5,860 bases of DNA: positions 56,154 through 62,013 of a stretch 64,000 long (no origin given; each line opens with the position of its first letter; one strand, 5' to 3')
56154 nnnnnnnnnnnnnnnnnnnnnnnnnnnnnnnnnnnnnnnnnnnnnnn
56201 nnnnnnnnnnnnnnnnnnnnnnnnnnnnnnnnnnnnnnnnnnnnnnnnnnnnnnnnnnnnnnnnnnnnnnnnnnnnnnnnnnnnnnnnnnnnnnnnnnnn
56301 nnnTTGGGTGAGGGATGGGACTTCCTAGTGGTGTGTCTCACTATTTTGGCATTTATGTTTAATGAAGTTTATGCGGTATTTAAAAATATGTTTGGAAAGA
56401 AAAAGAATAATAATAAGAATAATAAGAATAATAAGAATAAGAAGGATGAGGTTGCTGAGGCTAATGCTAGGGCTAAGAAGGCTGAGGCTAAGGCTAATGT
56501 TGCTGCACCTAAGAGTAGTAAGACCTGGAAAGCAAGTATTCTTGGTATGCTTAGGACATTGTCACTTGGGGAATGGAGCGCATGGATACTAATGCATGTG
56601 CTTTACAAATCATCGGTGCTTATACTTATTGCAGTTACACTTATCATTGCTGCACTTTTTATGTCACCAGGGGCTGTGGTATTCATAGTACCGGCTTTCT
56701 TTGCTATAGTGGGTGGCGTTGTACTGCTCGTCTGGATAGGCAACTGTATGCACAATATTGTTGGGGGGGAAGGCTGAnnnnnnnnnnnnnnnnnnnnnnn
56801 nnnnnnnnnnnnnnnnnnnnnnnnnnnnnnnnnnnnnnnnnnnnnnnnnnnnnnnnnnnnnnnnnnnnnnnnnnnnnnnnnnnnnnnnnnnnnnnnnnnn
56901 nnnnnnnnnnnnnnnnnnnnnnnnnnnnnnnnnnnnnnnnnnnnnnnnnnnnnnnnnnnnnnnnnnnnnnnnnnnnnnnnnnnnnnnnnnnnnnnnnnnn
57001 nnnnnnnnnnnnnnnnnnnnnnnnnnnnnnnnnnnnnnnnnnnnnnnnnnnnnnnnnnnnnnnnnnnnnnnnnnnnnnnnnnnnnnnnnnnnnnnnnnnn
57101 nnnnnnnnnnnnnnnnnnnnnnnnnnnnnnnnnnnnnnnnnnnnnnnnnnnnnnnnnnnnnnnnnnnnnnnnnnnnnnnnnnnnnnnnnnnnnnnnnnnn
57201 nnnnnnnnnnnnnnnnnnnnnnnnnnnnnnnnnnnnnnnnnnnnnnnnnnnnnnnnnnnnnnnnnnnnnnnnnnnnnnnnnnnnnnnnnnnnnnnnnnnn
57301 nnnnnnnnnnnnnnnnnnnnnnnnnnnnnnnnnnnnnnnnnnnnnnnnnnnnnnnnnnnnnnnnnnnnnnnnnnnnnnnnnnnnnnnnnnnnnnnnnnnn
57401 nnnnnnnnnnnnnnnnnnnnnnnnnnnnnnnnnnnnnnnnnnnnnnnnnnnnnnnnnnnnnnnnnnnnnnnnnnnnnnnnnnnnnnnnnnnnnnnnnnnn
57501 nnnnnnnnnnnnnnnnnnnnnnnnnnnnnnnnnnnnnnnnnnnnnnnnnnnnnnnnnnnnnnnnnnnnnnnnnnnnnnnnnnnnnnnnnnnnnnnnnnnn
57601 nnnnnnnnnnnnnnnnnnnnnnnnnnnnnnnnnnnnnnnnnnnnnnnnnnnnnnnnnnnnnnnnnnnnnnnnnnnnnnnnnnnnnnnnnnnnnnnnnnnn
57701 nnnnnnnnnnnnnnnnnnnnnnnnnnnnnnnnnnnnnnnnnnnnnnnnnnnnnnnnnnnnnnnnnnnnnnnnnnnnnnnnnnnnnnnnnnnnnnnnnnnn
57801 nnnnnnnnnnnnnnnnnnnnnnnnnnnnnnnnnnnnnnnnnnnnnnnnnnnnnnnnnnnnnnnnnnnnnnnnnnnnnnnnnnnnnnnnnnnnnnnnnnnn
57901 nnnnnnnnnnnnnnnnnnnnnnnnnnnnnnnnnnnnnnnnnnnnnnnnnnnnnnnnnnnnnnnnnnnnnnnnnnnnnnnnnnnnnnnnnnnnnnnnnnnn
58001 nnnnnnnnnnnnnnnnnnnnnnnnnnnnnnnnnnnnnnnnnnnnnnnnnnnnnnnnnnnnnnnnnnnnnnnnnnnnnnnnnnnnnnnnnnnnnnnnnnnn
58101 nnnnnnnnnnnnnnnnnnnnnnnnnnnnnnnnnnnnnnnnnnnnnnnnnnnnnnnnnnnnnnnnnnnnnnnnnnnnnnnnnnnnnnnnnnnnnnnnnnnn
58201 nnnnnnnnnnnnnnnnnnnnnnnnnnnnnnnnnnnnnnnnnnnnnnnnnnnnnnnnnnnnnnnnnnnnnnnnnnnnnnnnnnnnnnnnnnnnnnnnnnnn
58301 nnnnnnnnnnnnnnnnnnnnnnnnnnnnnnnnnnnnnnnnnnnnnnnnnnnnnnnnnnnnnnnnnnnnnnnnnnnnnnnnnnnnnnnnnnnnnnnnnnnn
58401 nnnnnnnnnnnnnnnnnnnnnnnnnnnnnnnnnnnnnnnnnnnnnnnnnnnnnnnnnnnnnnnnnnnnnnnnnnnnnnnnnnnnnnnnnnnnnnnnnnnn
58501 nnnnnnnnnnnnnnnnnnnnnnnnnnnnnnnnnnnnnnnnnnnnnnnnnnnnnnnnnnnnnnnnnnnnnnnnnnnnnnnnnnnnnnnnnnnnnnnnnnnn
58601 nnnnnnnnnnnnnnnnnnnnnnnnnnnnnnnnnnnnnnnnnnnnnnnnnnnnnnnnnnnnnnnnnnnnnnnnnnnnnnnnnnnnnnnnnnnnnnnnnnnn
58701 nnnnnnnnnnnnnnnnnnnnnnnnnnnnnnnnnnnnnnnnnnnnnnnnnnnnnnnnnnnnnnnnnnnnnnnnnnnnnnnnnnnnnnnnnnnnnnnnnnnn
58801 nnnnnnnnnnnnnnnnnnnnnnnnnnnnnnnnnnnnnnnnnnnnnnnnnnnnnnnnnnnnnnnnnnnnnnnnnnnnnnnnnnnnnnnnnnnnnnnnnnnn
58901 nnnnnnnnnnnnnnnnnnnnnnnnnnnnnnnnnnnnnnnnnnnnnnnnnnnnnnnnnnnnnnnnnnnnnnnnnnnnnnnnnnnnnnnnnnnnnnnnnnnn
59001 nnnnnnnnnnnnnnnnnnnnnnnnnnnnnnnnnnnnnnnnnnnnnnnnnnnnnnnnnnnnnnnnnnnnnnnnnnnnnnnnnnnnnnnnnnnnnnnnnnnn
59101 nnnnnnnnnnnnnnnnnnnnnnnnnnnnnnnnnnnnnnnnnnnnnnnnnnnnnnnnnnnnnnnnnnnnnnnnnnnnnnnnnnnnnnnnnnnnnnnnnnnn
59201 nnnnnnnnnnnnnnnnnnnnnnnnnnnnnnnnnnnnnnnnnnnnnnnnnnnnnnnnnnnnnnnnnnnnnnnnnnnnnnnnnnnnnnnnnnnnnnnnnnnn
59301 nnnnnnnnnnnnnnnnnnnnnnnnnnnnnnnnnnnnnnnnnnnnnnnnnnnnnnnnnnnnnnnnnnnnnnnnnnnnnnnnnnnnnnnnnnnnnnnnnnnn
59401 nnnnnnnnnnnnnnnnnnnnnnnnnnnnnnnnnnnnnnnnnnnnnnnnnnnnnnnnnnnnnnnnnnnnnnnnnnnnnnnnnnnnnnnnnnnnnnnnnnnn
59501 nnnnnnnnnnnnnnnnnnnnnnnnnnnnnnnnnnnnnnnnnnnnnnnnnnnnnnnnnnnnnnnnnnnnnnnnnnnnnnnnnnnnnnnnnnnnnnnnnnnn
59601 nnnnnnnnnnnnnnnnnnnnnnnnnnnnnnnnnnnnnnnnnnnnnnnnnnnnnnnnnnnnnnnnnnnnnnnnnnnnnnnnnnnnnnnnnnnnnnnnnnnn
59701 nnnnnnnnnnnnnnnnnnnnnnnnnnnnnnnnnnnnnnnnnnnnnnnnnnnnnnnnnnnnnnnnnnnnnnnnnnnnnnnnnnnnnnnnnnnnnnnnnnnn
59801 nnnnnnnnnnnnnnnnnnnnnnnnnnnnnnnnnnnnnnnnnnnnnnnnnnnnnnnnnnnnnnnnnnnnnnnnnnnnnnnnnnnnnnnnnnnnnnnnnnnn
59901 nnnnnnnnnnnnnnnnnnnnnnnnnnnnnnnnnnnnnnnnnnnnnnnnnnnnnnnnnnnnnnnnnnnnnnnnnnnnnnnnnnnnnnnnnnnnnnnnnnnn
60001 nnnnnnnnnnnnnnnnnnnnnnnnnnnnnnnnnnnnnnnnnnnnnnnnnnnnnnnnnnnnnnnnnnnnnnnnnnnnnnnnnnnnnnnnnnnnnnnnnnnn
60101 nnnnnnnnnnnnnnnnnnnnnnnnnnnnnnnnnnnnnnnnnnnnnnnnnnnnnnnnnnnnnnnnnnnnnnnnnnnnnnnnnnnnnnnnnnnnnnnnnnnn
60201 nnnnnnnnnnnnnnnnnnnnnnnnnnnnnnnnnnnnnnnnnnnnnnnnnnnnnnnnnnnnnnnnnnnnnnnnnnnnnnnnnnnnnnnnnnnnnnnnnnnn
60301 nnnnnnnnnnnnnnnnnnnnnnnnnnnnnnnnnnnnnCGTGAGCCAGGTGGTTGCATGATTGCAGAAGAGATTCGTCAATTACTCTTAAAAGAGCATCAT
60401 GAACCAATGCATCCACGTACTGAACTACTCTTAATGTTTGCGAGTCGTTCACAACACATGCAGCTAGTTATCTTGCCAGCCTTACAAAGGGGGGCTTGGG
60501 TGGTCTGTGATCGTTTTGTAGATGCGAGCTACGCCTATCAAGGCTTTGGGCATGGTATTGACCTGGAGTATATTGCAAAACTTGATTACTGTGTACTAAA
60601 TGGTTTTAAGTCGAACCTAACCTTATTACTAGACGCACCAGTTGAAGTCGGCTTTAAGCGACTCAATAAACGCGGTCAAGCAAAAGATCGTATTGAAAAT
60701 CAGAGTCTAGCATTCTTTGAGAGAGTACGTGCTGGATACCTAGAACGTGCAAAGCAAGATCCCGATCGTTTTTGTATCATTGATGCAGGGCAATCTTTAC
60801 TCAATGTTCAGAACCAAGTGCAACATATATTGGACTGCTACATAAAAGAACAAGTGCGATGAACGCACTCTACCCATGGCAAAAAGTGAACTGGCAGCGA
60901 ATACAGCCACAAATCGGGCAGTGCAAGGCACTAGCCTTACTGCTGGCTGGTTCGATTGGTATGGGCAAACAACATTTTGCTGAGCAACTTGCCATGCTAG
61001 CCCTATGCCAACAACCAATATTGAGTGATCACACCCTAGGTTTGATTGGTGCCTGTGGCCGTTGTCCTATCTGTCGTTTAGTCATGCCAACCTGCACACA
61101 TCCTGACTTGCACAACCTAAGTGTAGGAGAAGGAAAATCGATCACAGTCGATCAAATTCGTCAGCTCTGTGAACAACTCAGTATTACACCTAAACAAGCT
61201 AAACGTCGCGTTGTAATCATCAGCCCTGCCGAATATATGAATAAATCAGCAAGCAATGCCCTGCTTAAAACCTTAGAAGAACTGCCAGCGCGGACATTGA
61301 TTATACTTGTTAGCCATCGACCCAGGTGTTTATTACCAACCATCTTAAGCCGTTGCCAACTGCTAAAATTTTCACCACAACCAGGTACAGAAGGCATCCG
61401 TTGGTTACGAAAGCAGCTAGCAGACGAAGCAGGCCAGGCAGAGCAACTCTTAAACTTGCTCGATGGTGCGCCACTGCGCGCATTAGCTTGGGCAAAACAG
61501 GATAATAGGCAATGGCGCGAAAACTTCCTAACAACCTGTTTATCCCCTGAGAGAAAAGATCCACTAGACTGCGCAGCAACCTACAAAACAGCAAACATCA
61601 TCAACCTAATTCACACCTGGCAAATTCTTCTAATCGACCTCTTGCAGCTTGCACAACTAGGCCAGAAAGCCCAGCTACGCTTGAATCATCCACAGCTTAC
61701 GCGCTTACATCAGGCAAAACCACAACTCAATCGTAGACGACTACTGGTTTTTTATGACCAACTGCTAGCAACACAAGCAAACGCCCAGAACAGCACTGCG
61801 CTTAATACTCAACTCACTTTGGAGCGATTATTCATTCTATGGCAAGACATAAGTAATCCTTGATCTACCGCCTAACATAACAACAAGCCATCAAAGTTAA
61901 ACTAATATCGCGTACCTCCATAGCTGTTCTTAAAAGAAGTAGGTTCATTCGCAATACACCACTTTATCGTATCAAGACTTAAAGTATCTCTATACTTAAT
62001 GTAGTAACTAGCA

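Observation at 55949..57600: Small island between comM and acpP: excisionase-type HTH remnant plus two repeat-containing small membrane proteins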

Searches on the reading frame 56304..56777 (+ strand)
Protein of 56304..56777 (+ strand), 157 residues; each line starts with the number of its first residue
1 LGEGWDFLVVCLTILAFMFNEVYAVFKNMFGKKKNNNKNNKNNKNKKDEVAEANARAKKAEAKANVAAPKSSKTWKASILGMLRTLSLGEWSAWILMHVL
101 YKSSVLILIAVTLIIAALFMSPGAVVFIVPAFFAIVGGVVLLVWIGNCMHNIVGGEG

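Call 4: search_protein_families(library=pfam, proteins=[window:56304-56777:+], max_evalue=1)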
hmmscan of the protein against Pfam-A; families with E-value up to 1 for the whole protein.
window:56304-56777:+ (157 aa): 10 families
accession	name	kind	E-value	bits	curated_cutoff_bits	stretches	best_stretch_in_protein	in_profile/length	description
PF16118.10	DUF4834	-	0.0051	18.1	27.8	1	8-63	8-68/99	Domain of unknown function (DUF4834)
PF00029.24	Connexin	-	0.012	15.8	31.3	1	7-105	78-173/225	Connexin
PF03896.21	TRAP_alpha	-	0.015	14.9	24.7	1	6-47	127-169/180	Translocon-associated protein (TRAP), alpha subunit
PF21808.2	Dynamin-like_hel_bact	-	0.075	12.6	28.3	1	35-144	183-291/373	Bacterial dynamin-like protein, helical domain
PF14235.11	DUF4337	-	0.11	13.1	27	1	33-140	76-156/161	Domain of unknown function (DUF4337)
PF22990.1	ABHD16_N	-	0.15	12.5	27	0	9-43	83-117/125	Phosphatidylserine Lipase ABHD16 N-terminal domain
PF04145.20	Ctr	-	0.19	12.7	25.3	1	8-85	26-112/151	Ctr copper transporter family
PF01770.24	Folate_carrier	-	0.29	10.3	27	1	23-97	182-258/412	Reduced folate carrier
PF15706.10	TMEM132_C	-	0.35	11.1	27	1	9-48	41-78/87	TMEM132 C-terminal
PF10321.15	7TM_GPCR_Srt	-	0.41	10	23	1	90-152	63-124/313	Serpentine type 7TM GPCR chemoreceptor Srt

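Call 10: find_encoding_contigs(protein=window:56304-56777:+, flank=10000)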
Protein window:56304-56777:+ (157 aa): no gene with exactly this product is on record in the collection.

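Call 16: find_homologous_proteins(query=window:56304-56777:+, max_evalue=0.1)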
Query window:56304-56777:+ (157 aa): 1 proteins with E <= 0.1 among 246 candidates.
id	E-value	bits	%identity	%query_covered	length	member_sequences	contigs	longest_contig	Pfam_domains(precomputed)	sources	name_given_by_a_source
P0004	1.1e-88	313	99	95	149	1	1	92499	-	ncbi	-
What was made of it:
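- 56328..56777 (+): ORF1 (149 aa from GTG 56328): an N-terminal hydrophobic helix, a K/N-rich and A/K-rich region, then a transmembrane hairpin. Probably the 5' part of a split gene. Only a self hit among 5.8 billion proteins (call 16).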

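Call 25: search_protein_families(library=ncbifam, proteins=[window:56304-56777:+], max_evalue=1)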
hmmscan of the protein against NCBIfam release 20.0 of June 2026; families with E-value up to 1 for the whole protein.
window:56304-56777:+ (157 aa): 5 families
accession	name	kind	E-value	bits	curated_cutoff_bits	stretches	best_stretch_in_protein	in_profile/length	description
TIGR01620.2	hyp_HI0043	subfamily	0.0012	18.6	160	1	36-124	22-111/329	TIGR01620 family protein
NF011891.0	PRK15364.1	equivalog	0.015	15.2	350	1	14-71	45-102/196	SPI-2 type III secretion system translocon protein SseB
NF002224.0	PRK01119.1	equivalog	0.034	14.2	169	1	18-67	31-79/110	putative heavy metal-binding protein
NF033761.1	gliding_GltJ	equivalog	0.13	11.3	450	1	21-74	92-144/671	adventurous gliding motility protein GltJ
NF006283.1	PRK08455.1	equivalog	0.14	11.7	187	1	8-61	20-73/182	flagellar basal body-associated protein FliL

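Call 26: search_protein_families(library=phrogs, proteins=[window:56304-56777:+], max_evalue=1)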
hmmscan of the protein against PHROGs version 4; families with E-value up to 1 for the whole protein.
window:56304-56777:+ (157 aa): 5 families
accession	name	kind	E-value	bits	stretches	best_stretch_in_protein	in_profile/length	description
phrog_3751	-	moron, auxiliary metabolic gene and host takeover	0.0031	18.9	1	8-76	15-81/92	membrane protein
phrog_721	-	unknown function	0.045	14.6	0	13-50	56-93/97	-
phrog_24230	-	unknown function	0.058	14.7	1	102-153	22-74/111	-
phrog_4947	-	unknown function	0.13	13.9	1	24-93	21-87/121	-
phrog_1009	-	unknown function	0.39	11.8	1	1-63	4-63/103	-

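Call 83: search_protein_families(library=padloc, proteins=[P0004, P0125], max_evalue=0.1)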
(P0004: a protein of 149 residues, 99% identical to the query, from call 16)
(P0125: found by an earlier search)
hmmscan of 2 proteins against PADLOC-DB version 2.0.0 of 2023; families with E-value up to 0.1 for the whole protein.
P0004 (149 aa): 0 families

P0125 (214 aa): 0 families

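Call 84: predict_structure(protein=P0004)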
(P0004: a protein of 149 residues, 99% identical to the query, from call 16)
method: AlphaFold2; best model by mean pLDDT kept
length: 149 residues; sequences in the alignment: 1
mean_pLDDT: 66.0   pTM: 0.27
mean pLDDT of the five models: 66.0, 64.3, 64.1, 59.8, 58.1
residues with pLDDT >= 90: 0; 70-90: 59; 50-70: 83; < 50: 7
segments of 3 or more residues with pLDDT < 50: 60-62
pLDDT, mean of each block of 10 residues (from residue 1): 63 70 55 56 67 58 56 62 64 69 74 72 79 80 63
secondary structure, 60 per line:
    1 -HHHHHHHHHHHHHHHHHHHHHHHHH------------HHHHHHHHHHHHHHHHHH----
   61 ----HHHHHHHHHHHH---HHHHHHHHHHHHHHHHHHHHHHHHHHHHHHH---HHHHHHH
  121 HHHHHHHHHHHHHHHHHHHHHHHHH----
elements in order: H2-26 H39-56 H65-76 H80-110 H114-145
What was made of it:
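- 56328..56777 (+): AF2 model is all-helical, with helices 80-110 and 114-145 (call 84).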

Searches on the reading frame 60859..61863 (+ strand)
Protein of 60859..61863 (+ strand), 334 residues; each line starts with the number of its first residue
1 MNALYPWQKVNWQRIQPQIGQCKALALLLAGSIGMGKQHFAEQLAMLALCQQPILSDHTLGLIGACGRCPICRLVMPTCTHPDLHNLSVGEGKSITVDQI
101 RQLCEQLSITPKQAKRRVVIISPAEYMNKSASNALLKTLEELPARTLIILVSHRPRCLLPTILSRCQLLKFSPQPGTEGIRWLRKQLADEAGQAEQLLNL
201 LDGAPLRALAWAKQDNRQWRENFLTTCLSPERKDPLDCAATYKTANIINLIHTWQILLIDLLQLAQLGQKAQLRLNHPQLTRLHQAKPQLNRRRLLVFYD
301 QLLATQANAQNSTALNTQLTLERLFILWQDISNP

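Call 39: search_protein_families(library=pfam, proteins=[window:60859-61863:+], max_evalue=0.00001)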
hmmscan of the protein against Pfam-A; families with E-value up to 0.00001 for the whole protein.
window:60859-61863:+ (334 aa): 1 family
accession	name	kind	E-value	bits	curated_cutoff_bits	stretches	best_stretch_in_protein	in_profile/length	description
PF13177.12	DNA_pol3_delta2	-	3.2e-40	138.2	27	1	24-174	19-160/161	DNA polymerase III, delta subunit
